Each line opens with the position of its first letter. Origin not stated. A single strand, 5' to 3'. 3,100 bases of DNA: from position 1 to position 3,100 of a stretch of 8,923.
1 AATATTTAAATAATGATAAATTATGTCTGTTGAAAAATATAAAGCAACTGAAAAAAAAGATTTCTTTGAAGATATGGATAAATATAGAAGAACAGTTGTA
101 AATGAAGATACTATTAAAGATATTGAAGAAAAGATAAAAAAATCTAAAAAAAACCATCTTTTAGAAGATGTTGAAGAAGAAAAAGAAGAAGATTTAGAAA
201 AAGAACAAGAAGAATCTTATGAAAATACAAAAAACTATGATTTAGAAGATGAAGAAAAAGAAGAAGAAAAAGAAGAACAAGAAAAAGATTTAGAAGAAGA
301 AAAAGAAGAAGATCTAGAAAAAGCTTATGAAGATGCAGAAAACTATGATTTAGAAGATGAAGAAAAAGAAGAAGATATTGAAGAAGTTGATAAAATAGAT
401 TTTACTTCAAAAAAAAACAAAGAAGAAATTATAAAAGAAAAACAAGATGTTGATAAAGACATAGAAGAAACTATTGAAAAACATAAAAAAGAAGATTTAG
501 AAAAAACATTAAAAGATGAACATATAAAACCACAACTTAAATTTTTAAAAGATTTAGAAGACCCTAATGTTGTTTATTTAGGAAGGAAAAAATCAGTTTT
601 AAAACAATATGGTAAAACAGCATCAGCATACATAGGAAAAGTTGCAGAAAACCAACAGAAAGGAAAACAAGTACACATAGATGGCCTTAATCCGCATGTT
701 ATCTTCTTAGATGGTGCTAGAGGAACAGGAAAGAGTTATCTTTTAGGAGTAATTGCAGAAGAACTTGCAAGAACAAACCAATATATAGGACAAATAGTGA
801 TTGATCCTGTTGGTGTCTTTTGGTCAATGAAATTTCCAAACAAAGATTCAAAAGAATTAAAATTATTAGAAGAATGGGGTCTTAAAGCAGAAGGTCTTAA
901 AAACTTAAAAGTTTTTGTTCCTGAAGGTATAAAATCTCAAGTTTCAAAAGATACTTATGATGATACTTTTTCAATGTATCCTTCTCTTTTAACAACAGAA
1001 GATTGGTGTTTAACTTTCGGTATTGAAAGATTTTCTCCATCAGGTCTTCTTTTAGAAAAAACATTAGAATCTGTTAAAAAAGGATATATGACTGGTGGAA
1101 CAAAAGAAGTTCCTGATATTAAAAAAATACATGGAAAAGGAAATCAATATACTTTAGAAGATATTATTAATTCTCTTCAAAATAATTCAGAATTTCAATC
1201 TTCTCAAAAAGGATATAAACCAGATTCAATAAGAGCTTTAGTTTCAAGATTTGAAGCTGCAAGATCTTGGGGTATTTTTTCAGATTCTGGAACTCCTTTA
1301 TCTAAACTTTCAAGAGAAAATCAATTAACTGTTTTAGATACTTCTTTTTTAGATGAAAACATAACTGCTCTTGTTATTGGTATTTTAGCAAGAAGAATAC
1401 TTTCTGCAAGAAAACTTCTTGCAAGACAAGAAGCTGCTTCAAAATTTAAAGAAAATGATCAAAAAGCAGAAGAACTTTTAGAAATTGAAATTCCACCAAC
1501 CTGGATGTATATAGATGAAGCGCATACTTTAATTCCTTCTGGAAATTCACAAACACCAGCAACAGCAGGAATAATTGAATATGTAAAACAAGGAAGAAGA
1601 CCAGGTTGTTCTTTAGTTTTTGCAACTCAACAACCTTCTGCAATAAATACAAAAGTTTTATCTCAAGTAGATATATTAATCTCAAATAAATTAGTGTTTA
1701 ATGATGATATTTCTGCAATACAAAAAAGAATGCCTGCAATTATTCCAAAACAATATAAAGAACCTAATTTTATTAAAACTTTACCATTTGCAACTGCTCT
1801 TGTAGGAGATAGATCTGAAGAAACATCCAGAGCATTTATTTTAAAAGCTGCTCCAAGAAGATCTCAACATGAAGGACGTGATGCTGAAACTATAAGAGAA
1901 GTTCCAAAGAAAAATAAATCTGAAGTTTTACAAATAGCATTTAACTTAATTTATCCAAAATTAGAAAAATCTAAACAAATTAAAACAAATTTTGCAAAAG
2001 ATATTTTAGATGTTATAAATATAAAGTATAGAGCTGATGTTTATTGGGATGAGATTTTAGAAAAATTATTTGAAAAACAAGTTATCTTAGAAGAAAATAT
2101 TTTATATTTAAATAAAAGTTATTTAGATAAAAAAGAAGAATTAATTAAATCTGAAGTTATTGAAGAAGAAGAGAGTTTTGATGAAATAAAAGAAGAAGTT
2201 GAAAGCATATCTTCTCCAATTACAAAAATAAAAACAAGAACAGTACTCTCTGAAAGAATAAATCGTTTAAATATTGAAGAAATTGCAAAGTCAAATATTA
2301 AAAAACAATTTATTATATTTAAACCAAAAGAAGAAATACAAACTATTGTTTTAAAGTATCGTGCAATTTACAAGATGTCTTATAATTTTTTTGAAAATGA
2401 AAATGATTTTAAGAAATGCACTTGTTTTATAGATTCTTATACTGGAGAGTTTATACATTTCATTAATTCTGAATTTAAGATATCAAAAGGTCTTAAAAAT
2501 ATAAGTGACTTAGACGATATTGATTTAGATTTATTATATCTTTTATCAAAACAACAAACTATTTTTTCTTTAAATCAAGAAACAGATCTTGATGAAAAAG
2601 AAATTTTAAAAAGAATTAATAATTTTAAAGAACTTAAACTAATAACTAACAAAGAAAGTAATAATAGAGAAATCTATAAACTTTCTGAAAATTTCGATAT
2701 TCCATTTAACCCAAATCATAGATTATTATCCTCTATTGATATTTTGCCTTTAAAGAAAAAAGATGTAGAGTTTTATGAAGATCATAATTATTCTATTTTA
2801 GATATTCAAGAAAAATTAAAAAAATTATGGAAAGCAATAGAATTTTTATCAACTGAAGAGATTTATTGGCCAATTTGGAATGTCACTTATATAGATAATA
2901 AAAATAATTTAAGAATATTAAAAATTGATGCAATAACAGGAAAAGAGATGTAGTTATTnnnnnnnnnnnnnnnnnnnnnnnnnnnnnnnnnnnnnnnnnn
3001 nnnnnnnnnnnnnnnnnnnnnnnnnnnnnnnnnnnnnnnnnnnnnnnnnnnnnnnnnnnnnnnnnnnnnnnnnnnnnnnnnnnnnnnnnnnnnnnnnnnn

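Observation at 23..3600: Candidate undescribed two-gene module: atypical HerA/FtsK-type motor ATPase coupled to a highly basic orphan protein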

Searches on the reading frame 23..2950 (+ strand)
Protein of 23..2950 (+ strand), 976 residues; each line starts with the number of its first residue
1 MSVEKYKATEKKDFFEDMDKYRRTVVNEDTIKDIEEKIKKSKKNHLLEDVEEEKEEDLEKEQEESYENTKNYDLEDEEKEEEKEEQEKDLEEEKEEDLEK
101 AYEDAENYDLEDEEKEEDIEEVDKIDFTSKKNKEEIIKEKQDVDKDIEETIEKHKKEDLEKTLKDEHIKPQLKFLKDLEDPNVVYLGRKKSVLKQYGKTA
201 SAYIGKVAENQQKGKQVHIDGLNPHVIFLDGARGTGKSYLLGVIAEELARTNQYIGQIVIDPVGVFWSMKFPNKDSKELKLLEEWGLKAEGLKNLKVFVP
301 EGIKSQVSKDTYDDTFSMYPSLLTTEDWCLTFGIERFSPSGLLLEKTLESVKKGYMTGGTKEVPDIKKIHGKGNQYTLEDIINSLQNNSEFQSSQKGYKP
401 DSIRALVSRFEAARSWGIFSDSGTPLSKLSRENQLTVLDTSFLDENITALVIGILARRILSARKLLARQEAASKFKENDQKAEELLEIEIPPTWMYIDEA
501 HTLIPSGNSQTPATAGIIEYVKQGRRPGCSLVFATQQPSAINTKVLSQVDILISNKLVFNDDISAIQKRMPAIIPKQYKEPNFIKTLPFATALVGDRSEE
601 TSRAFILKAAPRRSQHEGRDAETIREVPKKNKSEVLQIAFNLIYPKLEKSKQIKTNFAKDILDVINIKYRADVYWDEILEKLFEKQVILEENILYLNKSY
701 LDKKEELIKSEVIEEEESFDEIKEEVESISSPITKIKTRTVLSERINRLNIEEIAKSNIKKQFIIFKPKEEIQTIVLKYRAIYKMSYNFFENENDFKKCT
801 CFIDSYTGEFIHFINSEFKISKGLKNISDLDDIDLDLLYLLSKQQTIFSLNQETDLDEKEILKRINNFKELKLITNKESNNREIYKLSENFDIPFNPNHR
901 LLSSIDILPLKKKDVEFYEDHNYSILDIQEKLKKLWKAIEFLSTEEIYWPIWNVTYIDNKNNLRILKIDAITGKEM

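Call 3: search_protein_families(library=pfam, proteins=[window:23-2950:+], max_evalue=0.1)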
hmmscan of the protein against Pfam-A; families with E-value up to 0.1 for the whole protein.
window:23-2950:+ (976 aa): 6 families
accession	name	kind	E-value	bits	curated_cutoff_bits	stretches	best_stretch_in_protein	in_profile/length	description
PF01935.23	DUF87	-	7.2e-13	49.6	23.2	1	231-459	30-220/220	Helicase HerA, central domain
PF00004.35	AAA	-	0.0049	17.7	21.2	0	470-553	41-127/131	ATPase family associated with various cellular activities (AAA)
PF05970.20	PIF1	-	0.012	15.6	25.9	1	222-254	20-52/223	PIF1-like helicase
PF13191.12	AAA_16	-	0.022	15.7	32.6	1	224-255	24-55/167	AAA ATPase domain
PF05127.21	NAT10_TcmA_helicase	-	0.025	14.9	22.7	0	229-259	2-30/176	RNA cytidine acetyltransferase NAT10/TcmA, helicase domain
PF05729.18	NACHT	-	0.093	13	26.7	0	225-255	1-31/167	NACHT domain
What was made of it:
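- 548..1897 (+): HerA-fold core (aa 176-625). A short beta N-terminal segment takes the place of the HAS barrel, followed by a RecA-like domain with a helical insertion. Pfam DUF87 (call 3).
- On HerA/FtsK superfamily, HerA clade (Pfam PF01935 DUF87): 49.6 bits against a cut-off of 23.2, E = 7e-13 (call 3)
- Checked: HerA assignment: Pfam DUF87 (HerA central domain) scores E = 7e-13, 49.6 bits against a cut-off of 23.2 (call 3).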

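Call 4: search_protein_families(library=padloc, proteins=[window:23-2950:+], max_evalue=0.1)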
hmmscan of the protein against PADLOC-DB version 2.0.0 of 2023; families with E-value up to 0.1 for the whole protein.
window:23-2950:+ (976 aa): 10 families
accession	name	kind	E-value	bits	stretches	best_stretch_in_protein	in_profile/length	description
PDLC04140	mad8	-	6.4e-15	53.5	1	203-621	5-311/314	mads_8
PDLC04105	HerA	-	7.1e-15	52.6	1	430-572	376-503/576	-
PDLC04103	HerA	-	8e-10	35.7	1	492-573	441-525/579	-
PDLC04102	HerA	-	2.6e-09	34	1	427-593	459-605/654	-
PDLC04104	HerA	-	4.9e-09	33.4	1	491-573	219-305/379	-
PDLC04106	HerA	-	5.7e-09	33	1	434-571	470-595/667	-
PDLC04098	HerA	-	1.3e-08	31.9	1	431-573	482-615/686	-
PDLC02185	HerA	-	3.2e-08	30.8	1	492-593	446-547/585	-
PDLC04100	HerA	-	4.9e-08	30.1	1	492-570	440-521/580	-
PDLC01055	HerA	-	8.9e-08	29.4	1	493-551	417-477/532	Type III coevolved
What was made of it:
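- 548..1897 (+): PADLOC mad8 covers profile positions 5-311 of 314 (call 4).
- On MADS (mad8): E = 6.4e-15, covering profile positions 5-311 of 314 (call 4).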

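Call 5: search_protein_families(library=ncbifam, proteins=[window:23-2950:+], max_evalue=0.1)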
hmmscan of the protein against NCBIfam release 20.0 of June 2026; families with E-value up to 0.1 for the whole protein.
window:23-2950:+ (976 aa): 3 families
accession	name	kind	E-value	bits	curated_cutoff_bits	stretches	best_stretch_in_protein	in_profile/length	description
NF042944.1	HerA_antiphage_2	equivalog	5.2e-08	32.1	850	1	431-573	375-511/576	anti-phage-associated helicase HerA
NF042943.1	HerA_antiphage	equivalog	2.9e-07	29.4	800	1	491-570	433-515/566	anti-phage-associated helicase HerA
NF033849.1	ser_rich_anae_1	subfamily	0.046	11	650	1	375-566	910-1099/1163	serine-rich protein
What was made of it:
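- On Anti-phage HerA systems (Sir2-HerA, DUF4297-HerA): 32.1 and 29.4 bits against cut-offs of 850 and 800 (call 5)
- Closest known: Anti-phage HerA. Different: NCBIfam HerA_antiphage scores are 29-32 bits against cut-offs of 800-850 (call 5).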

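Call 6: find_homologous_proteins(query=window:23-2950:+)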
Query window:23-2950:+ (976 aa): 442 proteins with E <= 0.001 among 8000 candidates; the best 120 are listed.
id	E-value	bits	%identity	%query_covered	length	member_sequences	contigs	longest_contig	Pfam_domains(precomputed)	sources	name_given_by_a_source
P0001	0.0e+0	2119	100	100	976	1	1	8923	PF01935.24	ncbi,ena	-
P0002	0.0e+0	1538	72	100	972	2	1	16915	-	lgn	-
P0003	0.0e+0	1513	72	100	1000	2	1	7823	PF01935.24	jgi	jgi:uncharacterized protein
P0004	0.0e+0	1459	70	100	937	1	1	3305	PF01935.24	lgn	-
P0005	0.0e+0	1438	73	90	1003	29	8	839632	PF01935.24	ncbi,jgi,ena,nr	ncbi:ATP-binding protein [archaeon]|nr:ATP-binding protein [archaeon] NCP98297.1 ATP-binding protein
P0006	0.0e+0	1295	69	83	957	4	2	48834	PF01935.24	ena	-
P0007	0.0e+0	1233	60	100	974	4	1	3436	PF01935.24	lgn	-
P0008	0.0e+0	1225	68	85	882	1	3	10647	PF01935.24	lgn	-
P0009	0.0e+0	1206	67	81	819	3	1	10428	PF01935.24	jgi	-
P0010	0.0e+0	1167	65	83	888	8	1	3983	PF01935.24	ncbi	-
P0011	0.0e+0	1143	64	83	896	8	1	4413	PF01935.24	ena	-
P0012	0.0e+0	1090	59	87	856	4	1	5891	PF01935.24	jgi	-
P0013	0.0e+0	1090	62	83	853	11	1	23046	PF01935.24,PF05872.19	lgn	-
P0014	0.0e+0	1086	58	87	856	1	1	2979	PF01935.24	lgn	-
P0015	0.0e+0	1049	58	85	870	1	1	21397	PF01935.24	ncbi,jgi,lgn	-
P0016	0.0e+0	1035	57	86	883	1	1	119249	PF01935.24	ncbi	-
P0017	0.0e+0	1035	56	87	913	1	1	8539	PF01935.24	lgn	-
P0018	0.0e+0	1027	59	83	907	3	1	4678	PF01935.24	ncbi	-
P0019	0.0e+0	1027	57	83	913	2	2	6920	PF01935.24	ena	-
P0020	0.0e+0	1019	57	85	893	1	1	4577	PF01935.24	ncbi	-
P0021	0.0e+0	1015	54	92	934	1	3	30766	PF01935.24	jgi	jgi:uncharacterized protein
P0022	1.9e-286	971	56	86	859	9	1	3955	PF01935.24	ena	-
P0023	6.0e-283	959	55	86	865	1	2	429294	PF01935.24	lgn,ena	-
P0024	8.4e-282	956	55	82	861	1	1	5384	PF01935.24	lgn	-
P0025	4.4e-281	953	56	82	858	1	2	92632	PF01935.24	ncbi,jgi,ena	ncbi:MAG: DUF87 domain-containing protein [archaeon]|jgi:hypothetical protein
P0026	1.0e-280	952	54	85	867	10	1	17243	PF01935.24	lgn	-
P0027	8.9e-280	949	56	83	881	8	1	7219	PF01935.24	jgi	jgi:DNA helicase HerA-like ATPase/predicted transcriptional regulator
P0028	1.4e-279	948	55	85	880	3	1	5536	PF01935.24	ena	-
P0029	5.9e-279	946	55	85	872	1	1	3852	PF01935.24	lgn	-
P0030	1.4e-278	945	55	85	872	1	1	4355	PF01935.24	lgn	-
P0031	3.4e-278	944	59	73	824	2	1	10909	PF01935.24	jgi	jgi:hypothetical protein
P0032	4.9e-278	943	53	86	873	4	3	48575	PF01935.24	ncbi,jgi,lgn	jgi:uncharacterized protein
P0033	9.7e-278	942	54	85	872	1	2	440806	PF01935.24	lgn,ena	-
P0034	1.1e-277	942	54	85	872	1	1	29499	PF01935.24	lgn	-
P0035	1.3e-277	942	53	86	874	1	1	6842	PF01935.24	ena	-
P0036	2.3e-277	941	54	85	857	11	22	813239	PF01935.24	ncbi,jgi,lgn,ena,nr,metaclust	ncbi:MAG TPA: DUF87 domain-containing protein [archaeon]|jgi:DNA helicase HerA-like ATPase|nr:DUF87 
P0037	4.3e-277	940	56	83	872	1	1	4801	PF01935.24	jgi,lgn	-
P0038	2.0e-276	938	54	85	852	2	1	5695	PF01935.24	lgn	-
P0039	1.6e-275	935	54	84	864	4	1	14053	PF01935.24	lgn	-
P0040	5.1e-273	927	53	84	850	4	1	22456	PF01935.24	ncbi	-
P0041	1.5e-269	915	55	81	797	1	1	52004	PF01935.24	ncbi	-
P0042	4.3e-266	904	57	77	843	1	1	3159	PF01935.24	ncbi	ncbi:MAG: DUF87 domain-containing protein, partial [archaeon]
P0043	5.2e-243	827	48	86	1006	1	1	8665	PF01935.24,PF05872.19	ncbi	-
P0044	4.3e-242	824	48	83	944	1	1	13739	PF13463.13,PF01978.26,PF01935.24,PF05872.19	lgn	-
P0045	4.4e-240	818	71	55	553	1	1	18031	PF01935.24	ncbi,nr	ncbi:DUF87 domain-containing protein, partial [archaeon]|nr:DUF87 domain-containing protein [archaeo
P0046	1.8e-237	809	47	82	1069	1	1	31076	PF01935.24,PF05872.19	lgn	-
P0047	9.1e-237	807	47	83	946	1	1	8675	PF01935.24,PF05872.19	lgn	-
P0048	1.1e-236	806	47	84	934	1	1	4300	PF01935.24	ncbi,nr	ncbi:ATP-binding protein [archaeon]|nr:ATP-binding protein [archaeon]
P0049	4.8e-235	801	47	85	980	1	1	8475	PF01978.26,PF01935.24,PF05872.19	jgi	-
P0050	1.4e-234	799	48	82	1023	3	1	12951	PF01935.24,PF05872.19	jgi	jgi:hypothetical protein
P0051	2.7e-233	795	46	83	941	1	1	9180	PF01935.24,PF05872.19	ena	-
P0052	3.6e-233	795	46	88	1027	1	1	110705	PF01935.24,PF05872.19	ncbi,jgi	-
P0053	5.7e-233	794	47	83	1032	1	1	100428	PF01935.24,PF05872.19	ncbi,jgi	-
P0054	2.4e-232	792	48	83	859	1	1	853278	PF01935.24,PF03413.26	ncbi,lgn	-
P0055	1.3e-231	790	49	82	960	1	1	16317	PF01935.24,PF05872.19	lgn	-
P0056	1.3e-231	790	46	86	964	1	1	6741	PF01935.24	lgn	-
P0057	1.8e-231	789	46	89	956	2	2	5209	PF01935.24,PF05872.19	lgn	-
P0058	2.4e-231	789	47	84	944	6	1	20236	PF01935.24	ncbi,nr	ncbi:MAG TPA: ATP-binding protein [archaeon]|nr:ATP-binding protein [archaeon]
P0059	2.4e-231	789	48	82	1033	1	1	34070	PF01935.24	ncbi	ncbi:MAG: ATP-binding protein [Candidatus Diapherotrites archaeon]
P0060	2.5e-231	789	46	82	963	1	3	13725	PF01935.24,PF05872.19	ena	-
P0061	7.0e-231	787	44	86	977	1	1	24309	PF01935.24,PF05872.19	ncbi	-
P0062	1.7e-230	786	44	95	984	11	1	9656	PF01978.26,PF01935.24,PF00004.36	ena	-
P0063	2.4e-230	785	47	85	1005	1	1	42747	PF01978.26,PF01935.24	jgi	jgi:hypothetical protein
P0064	2.7e-230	785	45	89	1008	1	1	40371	PF01935.24,PF05872.19,PF00004.36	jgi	jgi:hypothetical protein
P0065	3.5e-230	785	47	85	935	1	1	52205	PF01935.24,PF05872.19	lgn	-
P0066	5.7e-230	784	48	82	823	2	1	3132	PF01935.24,PF05872.19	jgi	-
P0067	8.3e-230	784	45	93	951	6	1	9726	PF01935.24,PF05872.19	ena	-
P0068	1.3e-229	783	45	90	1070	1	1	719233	PF01935.24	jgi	jgi:hypothetical protein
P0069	1.3e-229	783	47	83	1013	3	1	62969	PF13463.13,PF01935.24,PF05872.19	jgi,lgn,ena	-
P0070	1.8e-229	783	45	87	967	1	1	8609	PF01935.24,PF05872.19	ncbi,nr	ncbi:MAG: DUF853 family protein [Candidatus Diapherotrites archaeon]|nr:DUF853 family protein [Candi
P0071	1.8e-229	782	48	83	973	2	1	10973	PF01978.26,PF01935.24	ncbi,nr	ncbi:MAG: DUF87 domain-containing protein [Candidatus Diapherotrites archaeon]|nr:DUF87 domain-conta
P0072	2.9e-229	782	59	53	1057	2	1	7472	PF01935.24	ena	-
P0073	2.9e-229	782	45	83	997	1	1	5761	PF01935.24,PF09339.17,PF05872.19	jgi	jgi:hypothetical protein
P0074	3.1e-229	782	46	82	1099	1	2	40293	PF01935.24,PF05872.19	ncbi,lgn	-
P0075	3.7e-229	781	45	95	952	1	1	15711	PF01935.24,PF05872.19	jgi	jgi:hypothetical protein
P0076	6.8e-229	781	46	86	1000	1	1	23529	PF01935.24,PF05872.19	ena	-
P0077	1.6e-228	779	66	59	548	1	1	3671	PF01935.24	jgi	jgi:hypothetical protein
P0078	4.0e-228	778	45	83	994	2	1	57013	PF01935.24,PF05872.19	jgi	jgi:DNA helicase HerA-like ATPase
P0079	4.9e-228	778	46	82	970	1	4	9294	PF01935.24,PF05872.19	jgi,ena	-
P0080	5.2e-228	778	45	85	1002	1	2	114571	PF01935.24,PF05872.19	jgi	-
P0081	6.0e-228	777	46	83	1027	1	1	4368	PF01935.24,PF05872.19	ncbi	-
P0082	9.6e-228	777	46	82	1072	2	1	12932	PF01935.24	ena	-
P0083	9.9e-228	777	47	84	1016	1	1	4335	PF01935.24,PF05872.19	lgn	-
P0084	3.0e-227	775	46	86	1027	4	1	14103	PF01935.24,PF05872.19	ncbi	ncbi:MAG: ATP-binding protein [Candidatus Diapherotrites archaeon]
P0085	3.0e-227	775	47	82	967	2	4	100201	PF01935.24,PF05872.19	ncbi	-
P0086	3.0e-227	775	46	82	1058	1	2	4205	PF01935.24,PF05872.19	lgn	-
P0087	4.0e-227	775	-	-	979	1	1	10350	PF01935.24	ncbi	ncbi:MAG: DUF87 domain-containing protein, partial [archaeon]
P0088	4.1e-227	775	44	90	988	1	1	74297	PF01978.26,PF01935.24,PF05872.19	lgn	-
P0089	5.3e-227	774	46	89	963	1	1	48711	PF01978.26,PF01935.24,PF05872.19,PF00004.36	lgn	-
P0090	1.1e-226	773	44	92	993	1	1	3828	PF01935.24,PF05872.19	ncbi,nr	ncbi:MAG: DUF853 family protein [Candidatus Diapherotrites archaeon]|nr:DUF853 family protein [Candi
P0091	1.1e-226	773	45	88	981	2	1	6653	PF01935.24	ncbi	-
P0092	1.9e-226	772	44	89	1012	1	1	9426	PF01935.24,PF05872.19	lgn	-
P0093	2.9e-226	772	47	83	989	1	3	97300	PF01935.24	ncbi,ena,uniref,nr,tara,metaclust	ncbi:MAG: hypothetical protein CL943_02425 [Candidatus Diapherotrites archaeon]|uniref:AAA+ ATPase d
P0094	9.1e-226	770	46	82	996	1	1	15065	PF01935.24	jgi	jgi:predicted transcriptional regulator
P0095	1.2e-225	770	46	83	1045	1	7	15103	PF01935.24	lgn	-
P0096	1.8e-225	769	47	83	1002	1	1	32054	PF01978.26,PF01935.24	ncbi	ncbi:MAG: helicase HerA-like domain-containing protein [Candidatus Diapherotrites archaeon]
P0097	2.0e-225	769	45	91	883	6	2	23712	PF01935.24,PF05872.19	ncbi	ncbi:MAG: helicase HerA-like domain-containing protein [Candidatus Diapherotrites archaeon]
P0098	2.5e-225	769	46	83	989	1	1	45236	PF01935.24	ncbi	ncbi:MAG: helicase HerA-like domain-containing protein [Candidatus Diapherotrites archaeon]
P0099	2.9e-225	769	48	83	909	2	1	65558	PF01978.26,PF01935.24,PF05872.19,PF00004.36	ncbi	-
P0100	7.8e-225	767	46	82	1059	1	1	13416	PF01978.26,PF01935.24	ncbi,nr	ncbi:MAG: ATP-binding protein [archaeon]|nr:ATP-binding protein [archaeon]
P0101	9.1e-225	767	46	83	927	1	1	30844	PF01935.24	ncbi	-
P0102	2.7e-224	765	45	89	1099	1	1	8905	PF06414.19,PF01935.24,PF05872.19,PF00004.36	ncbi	-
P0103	3.8e-224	765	47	82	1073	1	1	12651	PF01935.24,PF05872.19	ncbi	-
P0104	4.4e-224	765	43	86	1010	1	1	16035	PF01935.24,PF05872.19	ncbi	-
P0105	4.5e-224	765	45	83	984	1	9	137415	PF01935.24,PF05872.19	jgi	-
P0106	7.1e-224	764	44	92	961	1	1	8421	PF01978.26,PF01935.24,PF05872.19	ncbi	-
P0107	1.9e-223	763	47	83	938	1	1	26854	PF01935.24,PF05872.19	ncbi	-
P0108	2.2e-223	762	48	82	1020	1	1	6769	PF01935.24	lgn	-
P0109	3.6e-223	762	-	-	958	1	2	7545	PF01935.24,PF05872.19,PF00004.36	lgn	-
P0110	3.8e-223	762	47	83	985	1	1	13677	PF01935.24,PF05872.19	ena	-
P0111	4.7e-223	761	46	83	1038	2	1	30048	PF01935.24,PF00004.36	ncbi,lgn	ncbi:MAG: ATP-binding protein [archaeon]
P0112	6.3e-223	761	47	83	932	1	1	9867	PF01935.24,PF05872.19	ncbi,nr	ncbi:MAG: ATP-binding protein [Candidatus Diapherotrites archaeon]|nr:ATP-binding protein [Candidatu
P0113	6.3e-223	761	47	87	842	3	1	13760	PF01935.24,PF05872.19,PF00004.36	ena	-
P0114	6.6e-223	761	46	84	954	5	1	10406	PF01935.24,PF05872.19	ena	-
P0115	9.4e-223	760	55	57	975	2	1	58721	PF01935.24,PF05872.19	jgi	-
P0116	1.5e-222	760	45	88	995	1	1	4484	PF01935.24,PF05872.19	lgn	-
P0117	1.9e-222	759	45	88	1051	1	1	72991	PF01935.24,PF05872.19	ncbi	-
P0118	2.5e-222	759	42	92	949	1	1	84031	PF01935.24,PF05872.19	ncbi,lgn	-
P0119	3.0e-222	759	46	85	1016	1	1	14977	PF01935.24,PF05872.19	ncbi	-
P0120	3.5e-222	758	44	97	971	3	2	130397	PF01978.26,PF01935.24,PF05872.19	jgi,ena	-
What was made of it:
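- More than 442 protein hits, and the best 120 all have E <= 1e-222 with 53-100% query coverage (call 6).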
